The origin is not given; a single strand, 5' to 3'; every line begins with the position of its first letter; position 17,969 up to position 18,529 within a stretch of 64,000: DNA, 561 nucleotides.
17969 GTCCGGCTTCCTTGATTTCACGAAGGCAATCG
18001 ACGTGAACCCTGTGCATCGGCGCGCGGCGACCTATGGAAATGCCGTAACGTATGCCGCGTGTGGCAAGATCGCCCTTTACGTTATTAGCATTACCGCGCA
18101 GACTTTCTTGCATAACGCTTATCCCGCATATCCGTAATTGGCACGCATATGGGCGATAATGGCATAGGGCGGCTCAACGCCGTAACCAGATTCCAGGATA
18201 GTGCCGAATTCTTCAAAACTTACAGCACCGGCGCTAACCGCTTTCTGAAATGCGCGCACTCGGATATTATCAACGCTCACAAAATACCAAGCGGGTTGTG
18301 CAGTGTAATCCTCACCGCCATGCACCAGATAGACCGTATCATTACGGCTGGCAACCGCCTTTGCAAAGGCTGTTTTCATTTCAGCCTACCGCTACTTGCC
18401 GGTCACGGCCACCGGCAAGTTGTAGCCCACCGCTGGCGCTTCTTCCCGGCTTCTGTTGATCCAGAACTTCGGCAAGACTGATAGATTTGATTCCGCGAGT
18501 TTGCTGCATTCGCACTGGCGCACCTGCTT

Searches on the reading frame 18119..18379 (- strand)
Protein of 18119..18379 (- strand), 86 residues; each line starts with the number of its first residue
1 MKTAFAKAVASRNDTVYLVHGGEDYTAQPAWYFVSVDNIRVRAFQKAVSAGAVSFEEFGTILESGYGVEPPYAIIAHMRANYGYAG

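Call 7: search_protein_families(library=pfam, proteins=[window:18119-18379:-], max_evalue=0.01)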
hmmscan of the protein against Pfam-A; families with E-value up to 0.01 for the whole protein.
window:18119-18379:- (86 aa): 0 families

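Call 18: find_homologous_proteins(query=window:18119-18379:-, max_evalue=0.01)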
Query window:18119-18379:- (86 aa): 3 proteins with E <= 0.01 among 4 candidates.
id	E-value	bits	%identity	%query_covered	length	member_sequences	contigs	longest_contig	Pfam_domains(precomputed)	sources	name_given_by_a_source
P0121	2.9e-50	185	100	100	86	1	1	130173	-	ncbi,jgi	jgi:hypothetical protein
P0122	4.2e-42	159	84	100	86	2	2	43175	-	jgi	jgi:hypothetical protein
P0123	2.2e-41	157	81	100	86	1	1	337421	-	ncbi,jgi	jgi:hypothetical protein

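Call 22: find_encoding_contigs(protein=P0121, flank=10000, max_places=3)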
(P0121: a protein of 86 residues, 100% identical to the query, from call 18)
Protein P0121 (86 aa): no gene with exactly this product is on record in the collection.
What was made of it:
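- Tried and rejected: Looking up the window's own s86 by exact sequence found no contig on record (call 22).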

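Call 28: search_protein_representatives(alignment_id=A2)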
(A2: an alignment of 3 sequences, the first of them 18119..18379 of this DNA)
Query: 3 sequences, 86 profile positions. Proteins with E-value up to 0.001 (for the whole library): 449; up to 1e-10: 21; up to 1e-30: 1. The best 150 are listed.
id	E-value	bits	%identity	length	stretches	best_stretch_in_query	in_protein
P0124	3.4e-31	123.5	-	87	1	1-86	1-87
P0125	2.5e-19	85.5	-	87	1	2-86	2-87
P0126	3.2e-18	82.0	-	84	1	5-86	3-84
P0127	1.1e-15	73.8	-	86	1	5-85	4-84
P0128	8.6e-15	71.0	-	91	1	5-85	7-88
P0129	1.0e-14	70.7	-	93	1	3-84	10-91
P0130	1.5e-14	70.2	-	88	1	6-83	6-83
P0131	2.9e-14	69.3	-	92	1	13-86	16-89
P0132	2.0e-13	66.6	-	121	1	2-84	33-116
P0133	2.0e-13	66.6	-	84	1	12-79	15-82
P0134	2.2e-13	66.5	-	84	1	5-84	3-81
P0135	5.7e-13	65.1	-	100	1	8-84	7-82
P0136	7.2e-13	64.8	-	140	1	11-86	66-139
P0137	7.2e-13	64.8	-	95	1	4-84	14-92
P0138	8.8e-13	64.5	-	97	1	11-86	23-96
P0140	6.4e-12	61.8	-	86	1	9-84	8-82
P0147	1.2e-10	57.7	-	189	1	12-82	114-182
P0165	2.3e-09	53.6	-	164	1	15-84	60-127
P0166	2.4e-09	53.5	-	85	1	9-84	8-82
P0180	1.1e-08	51.4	-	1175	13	42-55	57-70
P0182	1.3e-08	51.2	-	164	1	14-83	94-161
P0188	1.8e-08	50.7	-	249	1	14-82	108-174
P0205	7.4e-08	48.7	-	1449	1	11-84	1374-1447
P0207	8.5e-08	48.6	-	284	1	13-82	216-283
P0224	2.0e-07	47.3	-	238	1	8-74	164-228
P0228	2.3e-07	47.2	-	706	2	27-82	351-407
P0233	2.7e-07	47.0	-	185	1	2-83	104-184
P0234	3.0e-07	46.8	-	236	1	15-86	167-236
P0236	3.1e-07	46.8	-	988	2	27-72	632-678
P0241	4.9e-07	46.1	-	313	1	15-82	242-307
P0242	5.0e-07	46.1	-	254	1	13-83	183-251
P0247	5.6e-07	45.9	-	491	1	13-83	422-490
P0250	6.8e-07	45.7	-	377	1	22-84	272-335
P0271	1.8e-06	44.3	-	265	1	11-82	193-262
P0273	1.9e-06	44.2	-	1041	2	14-72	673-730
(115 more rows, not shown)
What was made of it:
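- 18119..18379 (-): s86: an 86-aa protein of an uncharacterised family. It is the candidate receptor or adaptor for the tail. Its start codon lies 1 nt after the nicotinamidase stop codon. The family has 449 clusters (call 28).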

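Call 29: search_protein_families(library=pfam, proteins=[P0125, P0136, P0147, P0188, P0205, P0207, P0228, P0247, P0241, P0273], max_evalue=0.1)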
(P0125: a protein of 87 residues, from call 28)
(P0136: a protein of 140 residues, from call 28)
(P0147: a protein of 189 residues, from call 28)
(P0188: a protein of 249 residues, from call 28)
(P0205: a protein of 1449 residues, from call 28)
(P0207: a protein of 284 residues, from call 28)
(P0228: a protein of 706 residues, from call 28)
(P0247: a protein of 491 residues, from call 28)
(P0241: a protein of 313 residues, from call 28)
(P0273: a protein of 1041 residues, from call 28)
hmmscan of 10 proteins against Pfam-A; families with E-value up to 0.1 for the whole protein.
P0125 (87 aa): 0 families

P0136 (140 aa): 0 families

P0147 (189 aa): 0 families

P0188 (249 aa): 2 families
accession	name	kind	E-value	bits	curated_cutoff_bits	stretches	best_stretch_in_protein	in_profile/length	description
PF17820.7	PDZ_6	-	0.0014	18.8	27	1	47-75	5-33/54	PDZ domain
PF00595.29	PDZ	-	0.088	13.6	23.2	0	19-73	2-58/81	PDZ domain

P0205 (1449 aa): 7 families
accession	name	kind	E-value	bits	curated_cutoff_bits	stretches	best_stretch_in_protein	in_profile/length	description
PF13646.12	HEAT_2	-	2.2e-41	140.4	27.7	6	547-631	7-87/88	HEAT repeats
PF02985.28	HEAT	-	1.8e-20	71.5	23.5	1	319-343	2-26/31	HEAT repeat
PF13513.12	HEAT_EZ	-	5.3e-06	27.3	27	1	298-342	2-53/55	HEAT-like repeat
PF11791.14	Aconitase_B_N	-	0.00096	19.6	25.8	0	435-470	84-118/153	Aconitate B N-terminal domain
PF12717.13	Cnd1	-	0.0056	17.2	26.4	0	319-375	23-81/162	non-SMC mitotic condensation complex subunit 1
PF03130.22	HEAT_PBS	-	0.0098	16.8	20.9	1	742-767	1-27/27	PBS lyase HEAT-like repeat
PF24714.1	TOR1L1_N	-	0.028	14.2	43.3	1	317-533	41-238/281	TORTIFOLIA1 N-terminal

P0207 (284 aa): 1 family
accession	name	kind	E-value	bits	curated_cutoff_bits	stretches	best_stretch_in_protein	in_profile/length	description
PF13646.12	HEAT_2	-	0.00016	22.4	27.7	1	22-67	34-77/88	HEAT repeats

P0228 (706 aa): 16 families
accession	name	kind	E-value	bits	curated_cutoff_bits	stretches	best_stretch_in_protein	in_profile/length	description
PF13424.12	TPR_12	-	1.7e-28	99.1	30.1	4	504-578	2-75/77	Tetratricopeptide repeat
PF00515.34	TPR_1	-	2.5e-16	59.1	27.8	3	256-284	3-31/34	Tetratricopeptide repeat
PF07719.23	TPR_2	-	2.6e-15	55.6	27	2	510-536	5-31/34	Tetratricopeptide repeat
PF13374.12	TPR_10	-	7e-14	51.7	27.5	1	513-540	9-36/42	Tetratricopeptide repeat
PF24885.1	TPR_NPHP3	-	9.1e-12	45.3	100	2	186-332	76-219/239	Nephrocystin-3 TPR domain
PF13181.12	TPR_8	-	2.9e-08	33.7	25.7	1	510-537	5-32/34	Tetratricopeptide repeat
PF13414.12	TPR_11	-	1.6e-06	28.2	26.8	0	523-536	11-24/42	TPR repeat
PF10516.15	SHNi-TPR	-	1.7e-06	27.8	21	1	265-288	12-35/38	SHNi-TPR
PF13174.12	TPR_6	-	4e-05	24.4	26.3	0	551-576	3-28/33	Tetratricopeptide repeat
PF17874.7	TPR_MalT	-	5.5e-05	23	45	1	193-285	60-153/336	MalT-like TPR region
PF14559.12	TPR_19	-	9.4e-05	23.1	25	0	225-274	4-45/68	Tetratricopeptide repeat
PF00069.31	Pkinase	-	0.00013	21.9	31.7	1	2-107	143-249/263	Protein kinase domain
PF13176.12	TPR_7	-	0.00071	19.9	27.9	0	512-537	6-30/36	Tetratricopeptide repeat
PF08238.18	Sel1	-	0.0098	16.9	30.7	0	218-239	14-32/36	Sel1 repeat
PF04212.24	MIT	-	0.017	15.7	30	0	225-248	17-40/66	MIT (microtubule interacting and transport) domain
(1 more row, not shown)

P0247 (491 aa): 0 families

P0241 (313 aa): 3 families
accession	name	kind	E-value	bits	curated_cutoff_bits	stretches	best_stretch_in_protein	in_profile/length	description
PF00656.27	Peptidase_C14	-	0.011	15.9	21.4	1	64-136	46-135/233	Caspase domain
PF25630.1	Phycodna_minor_capsid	-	0.037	14.8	27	0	211-238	72-92/96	Phycodnaviridae minor capsid protein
PF14538.11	Raptor_N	-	0.067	13.4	27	0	67-138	73-148/151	Raptor N-terminal CASPase like domain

P0273 (1041 aa): 16 families
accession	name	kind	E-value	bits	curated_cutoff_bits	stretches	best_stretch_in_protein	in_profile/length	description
PF00069.31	Pkinase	-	5.3e-40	137.9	31.7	1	168-422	3-245/263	Protein kinase domain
PF07714.23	PK_Tyr_Ser-Thr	-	4.8e-34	118.3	23.1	1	167-385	2-220/258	Protein tyrosine and serine/threonine kinase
PF13424.12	TPR_12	-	1.1e-20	74.1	30.1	2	549-619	9-77/77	Tetratricopeptide repeat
PF00515.34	TPR_1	-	3.8e-17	61.7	27.8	3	886-912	4-30/34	Tetratricopeptide repeat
PF13374.12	TPR_10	-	6.6e-13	48.6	27.5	1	884-922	3-41/42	Tetratricopeptide repeat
PF07719.23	TPR_2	-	5.8e-12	45.2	27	2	886-912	4-30/34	Tetratricopeptide repeat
PF00569.23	ZZ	-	7.4e-12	45.3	21.4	2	104-144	2-43/45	Zinc finger, ZZ type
PF24885.1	TPR_NPHP3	-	1.2e-07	31.9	100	2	519-665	75-219/239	Nephrocystin-3 TPR domain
PF13181.12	TPR_8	-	1.9e-06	28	25.7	2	884-913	2-31/34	Tetratricopeptide repeat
PF13176.12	TPR_7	-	0.00031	21.1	27.9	0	890-914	6-30/36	Tetratricopeptide repeat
PF13174.12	TPR_6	-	0.001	20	26.3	0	885-911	2-28/33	Tetratricopeptide repeat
PF06293.20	Kdo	-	0.0019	18.1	21.3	1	235-311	77-154/207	Lipopolysaccharide kinase (Kdo/WaaP) family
PF14559.12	TPR_19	-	0.049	14.4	25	0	853-905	4-47/68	Tetratricopeptide repeat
PF20744.3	gp37_trimer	-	0.053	14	21.7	0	663-715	4-54/95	Tail fibre protein gp37 trimerization region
PF03109.22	ABC1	-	0.057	13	22.9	0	283-337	175-229/244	ABC1 atypical kinase-like domain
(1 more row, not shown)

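Call 30: search_protein_families(library=ncbifam, proteins=[window:18119-18379:-, P0125, P0128, P0136], max_evalue=0.1)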
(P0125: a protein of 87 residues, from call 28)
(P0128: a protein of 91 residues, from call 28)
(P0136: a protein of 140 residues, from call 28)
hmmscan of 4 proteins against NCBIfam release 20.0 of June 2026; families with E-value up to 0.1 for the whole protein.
window:18119-18379:- (86 aa): 0 families

P0125 (87 aa): 0 families

P0128 (91 aa): 0 families

P0136 (140 aa): 0 families

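Call 37: predict_structure(alignment_id=A5)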
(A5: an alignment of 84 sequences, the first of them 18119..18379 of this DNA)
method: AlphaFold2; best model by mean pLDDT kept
length: 86 residues; sequences in the alignment: 84
mean_pLDDT: 78.8   pTM: 0.69
mean pLDDT of the five models: 78.8, 77.1, 76.6, 74.2, 73.5
residues with pLDDT >= 90: 19; 70-90: 46; 50-70: 14; < 50: 7
segments of 3 or more residues with pLDDT < 50: 1-3, 10-12
pLDDT, mean of each block of 10 residues (from residue 1): 49 74 64 89 87 83 89 92 84
secondary structure, 60 per line:
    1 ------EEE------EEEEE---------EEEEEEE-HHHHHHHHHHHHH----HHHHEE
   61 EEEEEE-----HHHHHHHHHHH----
elements in order: E7-9 E16-20 E30-36 H38-50 H55-58 E59-66 H72-82
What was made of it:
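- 18119..18379 (-): AF2 pLDDT 78.8 (call 37).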

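Call 40: fold_search(model_id=the predicted structure, library=pdb)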
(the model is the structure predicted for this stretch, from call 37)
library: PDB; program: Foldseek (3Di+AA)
matches with E <= 10: 53; with E <= 0.001: 0
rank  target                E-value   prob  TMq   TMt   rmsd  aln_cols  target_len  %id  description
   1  1xmm_B                8.5e-01  0.09  0.30  0.10  17.9        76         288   18  Structure of human Dcps bound to m7GDP (released 2005-03-22)
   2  1st0_A                1.4e+00  0.06  0.28  0.10  18.5        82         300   18  Structure of DcpS bound to m7GpppG (released 2004-04-13)
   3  1vlr_A                1.5e+00  0.08  0.31  0.11  17.7        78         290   17  Crystal structure of mRNA decapping enzyme (DcpS) from Mus musculus at 1.83 A resolution (released 2004-08-24)
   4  1vlr_B                1.8e+00  0.06  0.29  0.10  17.6        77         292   18  Crystal structure of mRNA decapping enzyme (DcpS) from Mus musculus at 1.83 A resolution (released 2004-08-24)
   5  4nf9_A                2.3e+00  0.05  0.26  0.13  10.9        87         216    9  Structure of the Knl1/Nsl1 complex (released 2014-03-19)
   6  1b44_E                3.8e+00  0.04  0.30  0.26   8.8        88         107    9  CRYSTAL STRUCTURE OF THE B SUBUNIT OF HEAT-LABILE ENTEROTOXIN FROM E. COLI CARRYING A PEPTIDE WITH ANTI-HSV ACTIVITY (released 1999-01-13)
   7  8w5t_B                3.8e+00  0.02  0.21  0.16  15.6        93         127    9  Cryo-EM structure of Qb-Ab57 (released 2025-02-26)
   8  4hn7                  4.1e+00  0.16  0.49  0.49   4.8        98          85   10  Crystal structure of E. coli PmrD (released 2013-10-23)
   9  2ycq                  4.8e+00  0.12  0.33  0.11   5.8        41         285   12  Crystal structure of checkpoint kinase 2 in complex with inhibitor PV1115 (released 2011-11-16)
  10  2yit                  4.8e+00  0.12  0.33  0.11   5.7        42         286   12  Structural analysis of checkpoint kinase 2 in complex with PV1162, a novel inhibitor (released 2011-09-07)
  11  8w5g_C                4.8e+00  0.01  0.21  0.15  16.1       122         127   10  Cryo-EM structure of Qb-Ab7 (released 2025-02-26)
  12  8w5w_A                5.4e+00  0.02  0.25  0.18  15.6        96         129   10  Cryo-EM structure of Qb-Ab8 (released 2025-02-26)
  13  8w5t_A                5.4e+00  0.02  0.23  0.16  15.8        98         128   11  Cryo-EM structure of Qb-Ab57 (released 2025-02-26)
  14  9ks5_B                6.5e+00  0.09  0.34  0.12   8.0        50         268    8  The crystal structure of ABL1 in complex with K-CNBA-1 (released 2025-12-03)
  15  7b8w_A                6.5e+00  0.06  0.29  0.11   8.4        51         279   12  Structure of LIMK1 Kinase domain with allosteric inhibitor TH-470 (released 2022-03-02)
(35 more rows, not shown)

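Call 52: find_encoding_contigs(protein=P0128, flank=8000, max_places=2)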
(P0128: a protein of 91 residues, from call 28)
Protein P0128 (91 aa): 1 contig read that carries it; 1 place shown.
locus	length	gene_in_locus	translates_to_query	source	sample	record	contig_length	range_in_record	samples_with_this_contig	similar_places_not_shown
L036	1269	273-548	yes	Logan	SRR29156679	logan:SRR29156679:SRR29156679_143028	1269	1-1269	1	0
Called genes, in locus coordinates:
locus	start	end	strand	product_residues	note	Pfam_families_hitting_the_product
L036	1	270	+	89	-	?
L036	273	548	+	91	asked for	-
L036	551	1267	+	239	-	?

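Call 53: find_encoding_contigs(protein=P0134, flank=8000, max_places=2)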
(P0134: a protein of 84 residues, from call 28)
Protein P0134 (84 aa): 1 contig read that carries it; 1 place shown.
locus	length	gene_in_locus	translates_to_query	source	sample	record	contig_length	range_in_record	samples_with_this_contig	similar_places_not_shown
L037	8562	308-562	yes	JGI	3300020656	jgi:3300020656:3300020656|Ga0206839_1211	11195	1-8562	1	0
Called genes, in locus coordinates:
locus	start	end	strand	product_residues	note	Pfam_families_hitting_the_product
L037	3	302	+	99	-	?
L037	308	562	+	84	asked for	-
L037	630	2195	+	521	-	PF02463:SMC_N (weak), PF13555:AAA_29 (faint), PF20720:nSTAND3 (faint), PF00005:ABC_tran, PF01078:Mg_chelatase (faint), PF08352:oligo_HPY (weak), PF00005:ABC_tran, PF02463:SMC_N (weak), +3 more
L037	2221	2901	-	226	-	PF03009:GDPD, PF13653:GDPD_2 (faint)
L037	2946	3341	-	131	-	PF03928:HbpS-like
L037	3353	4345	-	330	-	PF01380:SIS, PF00571:CBS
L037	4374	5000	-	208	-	PF05951:Peptidase_M15_2, PF08291:Peptidase_M15_3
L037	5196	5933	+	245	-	PF01479:S4, PF22421:SYY_C-terminal (faint), PF00849:PseudoU_synth_2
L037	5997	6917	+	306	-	PF01379:Porphobil_deam, PF03900:Porphobil_deamC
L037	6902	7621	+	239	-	PF02602:HEM4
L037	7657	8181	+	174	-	PF05981:CreA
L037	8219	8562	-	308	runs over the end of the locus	-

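Call 55: search_protein_families(library=padloc, proteins=[window:18119-18379:-, P0125, P0134, P0166], max_evalue=0.01)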
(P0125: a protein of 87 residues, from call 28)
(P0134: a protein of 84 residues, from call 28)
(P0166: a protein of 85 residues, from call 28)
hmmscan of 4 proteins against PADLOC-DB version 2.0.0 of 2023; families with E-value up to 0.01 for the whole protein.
window:18119-18379:- (86 aa): 0 families

P0125 (87 aa): 0 families

P0134 (84 aa): 0 families

P0166 (85 aa): 0 families

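Call 56: search_protein_families(library=phrogs, proteins=[window:18119-18379:-, P0125, P0134, P0166], max_evalue=0.01)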
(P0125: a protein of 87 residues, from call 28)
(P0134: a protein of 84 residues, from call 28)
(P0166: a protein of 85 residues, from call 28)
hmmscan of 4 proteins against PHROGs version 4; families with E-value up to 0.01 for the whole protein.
window:18119-18379:- (86 aa): 0 families

P0125 (87 aa): 0 families

P0134 (84 aa): 0 families

P0166 (85 aa): 0 families

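Call 67: find_encoding_contigs(protein=P0140, flank=6000, max_places=2)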
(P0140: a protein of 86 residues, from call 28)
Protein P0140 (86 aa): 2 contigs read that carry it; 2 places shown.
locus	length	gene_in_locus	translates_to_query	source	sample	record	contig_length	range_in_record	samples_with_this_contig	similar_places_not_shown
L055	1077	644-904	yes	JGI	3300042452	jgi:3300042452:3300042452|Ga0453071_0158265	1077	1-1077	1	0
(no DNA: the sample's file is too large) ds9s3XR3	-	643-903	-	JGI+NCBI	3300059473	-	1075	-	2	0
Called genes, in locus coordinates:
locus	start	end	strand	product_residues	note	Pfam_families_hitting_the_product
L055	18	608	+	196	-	-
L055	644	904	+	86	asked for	-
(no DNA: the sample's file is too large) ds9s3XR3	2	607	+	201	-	?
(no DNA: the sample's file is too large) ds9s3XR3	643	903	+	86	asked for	-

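Call 68: find_encoding_contigs(protein=P0166, flank=6000, max_places=2)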
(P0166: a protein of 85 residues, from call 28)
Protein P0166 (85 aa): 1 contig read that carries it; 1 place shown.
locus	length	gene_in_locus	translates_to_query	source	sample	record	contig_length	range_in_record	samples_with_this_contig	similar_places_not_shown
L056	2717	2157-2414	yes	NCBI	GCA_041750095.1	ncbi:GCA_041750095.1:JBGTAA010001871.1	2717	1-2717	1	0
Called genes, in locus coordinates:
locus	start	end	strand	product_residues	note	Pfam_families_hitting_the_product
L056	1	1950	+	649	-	?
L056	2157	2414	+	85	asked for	-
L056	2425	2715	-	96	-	?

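Call 69: find_encoding_contigs(protein=P0130, flank=6000, max_places=2)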
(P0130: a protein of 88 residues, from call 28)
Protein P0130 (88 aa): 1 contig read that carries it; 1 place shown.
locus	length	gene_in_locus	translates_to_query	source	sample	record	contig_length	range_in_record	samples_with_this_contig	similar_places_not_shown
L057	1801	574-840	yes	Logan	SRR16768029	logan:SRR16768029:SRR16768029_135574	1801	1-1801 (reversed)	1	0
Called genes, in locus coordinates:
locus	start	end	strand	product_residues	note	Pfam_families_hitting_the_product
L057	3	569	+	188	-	?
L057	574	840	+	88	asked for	-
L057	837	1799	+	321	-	?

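Call 72: fold_search(model_id=the predicted structure, library=viral)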
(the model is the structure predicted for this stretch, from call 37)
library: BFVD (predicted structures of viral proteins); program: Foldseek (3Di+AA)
matches with E <= 10: 192; with E <= 0.001: 0
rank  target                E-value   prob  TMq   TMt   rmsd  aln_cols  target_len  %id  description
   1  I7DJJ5                6.2e-01  0.21  0.34  0.40   7.7        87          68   16  Uncharacterized protein [Pseudomonas phage PA26]
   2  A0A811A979            6.6e-01  0.13  0.32  0.13  11.9       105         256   13  (no name in the UniProt tables at hand)
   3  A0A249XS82            8.3e-01  0.10  0.25  0.28   6.8        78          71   18  Uncharacterized protein [Mycobacterium phage Phabba]
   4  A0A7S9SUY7            8.8e-01  0.35  0.41  0.37   5.8        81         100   18  Uncharacterized protein [Virus NIOZ-UU157]
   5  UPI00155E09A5         1.1e+00  0.06  0.20  0.14  16.1        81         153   12  (no name look-up for this kind of identifier)
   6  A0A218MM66            1.2e+00  0.30  0.44  0.37   5.6        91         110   11  Uncharacterized protein [uncultured virus]
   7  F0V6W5                1.2e+00  0.28  0.42  0.43   7.2        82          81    7  Uncharacterized protein [Pseudomonas phage phi15]
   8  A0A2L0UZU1            1.2e+00  0.25  0.38  0.38   6.0        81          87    7  Uncharacterized protein [Agrobacterium phage Atu_ph07]
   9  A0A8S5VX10            1.3e+00  0.30  0.38  0.37   4.7        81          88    5  (no name in the UniProt tables at hand)
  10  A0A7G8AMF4            1.6e+00  0.08  0.30  0.16  11.3        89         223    8  (no name in the UniProt tables at hand)
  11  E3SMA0                1.7e+00  0.21  0.37  0.33   4.7        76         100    5  Uncharacterized protein [Prochlorococcus phage P-RSM4]
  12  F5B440                1.8e+00  0.16  0.37  0.45   6.3        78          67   10  (no name in the UniProt tables at hand)
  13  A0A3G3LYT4            1.8e+00  0.13  0.36  0.21   7.4        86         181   13  Uncharacterized protein [Brevibacterium phage Cantare]
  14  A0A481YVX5            1.9e+00  0.35  0.51  0.51   4.6        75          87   11  Uncharacterized protein [Marseillevirus LCMAC201]
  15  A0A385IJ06            2.0e+00  0.08  0.34  0.27   9.6        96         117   12  Uncharacterized protein [Acinetobacter phage KARL-1]
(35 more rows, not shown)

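Call 76: search_protein_families(library=pfam, proteins=[P0224, P0234, P0236, P0242, P0250, P0271, P0180, P0165, P0182, P0233], max_evalue=0.01)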
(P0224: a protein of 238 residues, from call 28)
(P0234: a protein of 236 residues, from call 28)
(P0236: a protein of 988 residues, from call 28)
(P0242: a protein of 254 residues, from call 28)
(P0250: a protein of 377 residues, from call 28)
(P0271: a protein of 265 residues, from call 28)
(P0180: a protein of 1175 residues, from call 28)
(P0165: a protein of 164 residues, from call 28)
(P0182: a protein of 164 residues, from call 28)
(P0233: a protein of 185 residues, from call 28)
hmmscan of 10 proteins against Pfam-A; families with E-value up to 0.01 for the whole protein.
P0224 (238 aa): 0 families

P0234 (236 aa): 0 families

P0236 (988 aa): 14 families
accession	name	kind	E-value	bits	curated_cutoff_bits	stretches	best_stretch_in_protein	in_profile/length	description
PF13424.12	TPR_12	-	9e-28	96.7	30.1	4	786-859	3-76/77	Tetratricopeptide repeat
PF07714.23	PK_Tyr_Ser-Thr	-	1.4e-17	64.3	23.1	1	168-344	4-205/258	Protein tyrosine and serine/threonine kinase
PF00569.23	ZZ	-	1.8e-17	63.3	21.4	2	23-65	4-45/45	Zinc finger, ZZ type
PF00069.31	Pkinase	-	3.2e-16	59.9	31.7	1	168-351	4-205/263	Protein kinase domain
PF00515.34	TPR_1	-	1.6e-15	56.6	27.8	2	830-858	3-31/34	Tetratricopeptide repeat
PF07719.23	TPR_2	-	1.1e-13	50.6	27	1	830-858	3-31/34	Tetratricopeptide repeat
PF13374.12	TPR_10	-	5.7e-11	42.5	27.5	0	786-825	2-41/42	Tetratricopeptide repeat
PF13181.12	TPR_8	-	1.2e-10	41.1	25.7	2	829-858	2-31/34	Tetratricopeptide repeat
PF24885.1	TPR_NPHP3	-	4.2e-08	33.3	100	1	506-572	155-221/239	Nephrocystin-3 TPR domain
PF25299.1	ZZ_ADA2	-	6.2e-05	23.5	27.5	1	26-68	1-44/48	ADA2 ZZ-type zing finger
PF13431.12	TPR_17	-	0.00018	21.9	24.4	0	822-848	7-33/34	Tetratricopeptide repeat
PF13174.12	TPR_6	-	0.00029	21.7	26.3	0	830-855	2-27/33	Tetratricopeptide repeat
PF17874.7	TPR_MalT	-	0.001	18.9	45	0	804-899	98-192/336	MalT-like TPR region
PF13432.12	TPR_16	-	0.0074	17.2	32.7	0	804-853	15-56/65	Tetratricopeptide repeat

P0242 (254 aa): 0 families

P0250 (377 aa): 1 family
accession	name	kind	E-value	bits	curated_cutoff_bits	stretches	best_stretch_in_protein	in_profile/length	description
PF00656.27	Peptidase_C14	-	2.5e-32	112.9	21.4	1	5-226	1-231/233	Caspase domain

P0271 (265 aa): 1 family
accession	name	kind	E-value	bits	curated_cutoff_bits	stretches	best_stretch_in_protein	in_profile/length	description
PF13676.11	TIR_2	-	2.5e-21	76.9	28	1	12-143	2-121/122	TIR domain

P0180 (1175 aa): 6 families
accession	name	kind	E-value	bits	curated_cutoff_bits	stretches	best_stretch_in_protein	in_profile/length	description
PF06152.16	Phage_min_cap2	-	1.6e-42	146.2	26.3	0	1038-1121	104-187/366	Phage minor capsid protein 2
PF18473.6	Urease_linker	-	4.3e-11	42.9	26.3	0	87-99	13-25/34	Urease subunit beta-alpha linker domain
PF21214.3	SelB_WH_2nd_bact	-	2.9e-10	40.3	27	0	41-68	23-50/59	Selenocysteine-specific elongation factor, winged helix domain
PF13772.11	AIG2_2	-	1.9e-09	38.3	27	0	68-91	46-69/83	AIG2-like family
PF03514.20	GRAS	-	2.1e-08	34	27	0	38-121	24-107/374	GRAS domain family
PF20493.3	WD-like_fungi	-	0.0012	19.3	22.5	0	87-139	53-105/199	Fungal WD-like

P0165 (164 aa): 0 families

P0182 (164 aa): 0 families

P0233 (185 aa): 0 families
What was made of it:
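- On Effector-associated domain (EAD) adaptors, for s86: Fusions to TIR_2, Peptidase_C14, ZZ-kinase-TPR, HEAT and PDZ (calls 29, 76).
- Closest known: Effector-associated domains. Same: The s86 family is a small non-enzymatic domain found alone or fused to TIR, caspase and kinase-TPR proteins (calls 29, 76).
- It occurs alone, in tandem, or fused to TIR, caspase, ZZ-kinase-TPR, HEAT or PDZ proteins (calls 28, 29, 76).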

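Call 90: search_solved_structures(query=A5, max_evalue=10)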
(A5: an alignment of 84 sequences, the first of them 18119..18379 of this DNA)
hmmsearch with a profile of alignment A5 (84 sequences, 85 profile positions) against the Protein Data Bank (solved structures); distinct sequences matched with E-value up to 10: 3.
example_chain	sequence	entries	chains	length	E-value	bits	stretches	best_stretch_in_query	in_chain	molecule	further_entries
1opo_A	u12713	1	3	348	1.2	12.1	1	40-80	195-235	Coat protein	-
3gja_A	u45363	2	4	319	1.4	11.8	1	50-82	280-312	CytC3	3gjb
9exv_A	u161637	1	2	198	1.6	11.6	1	19-53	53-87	Nitroreductase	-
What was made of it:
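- Tried and rejected: The PDB sequence-profile search found nothing (call 90).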
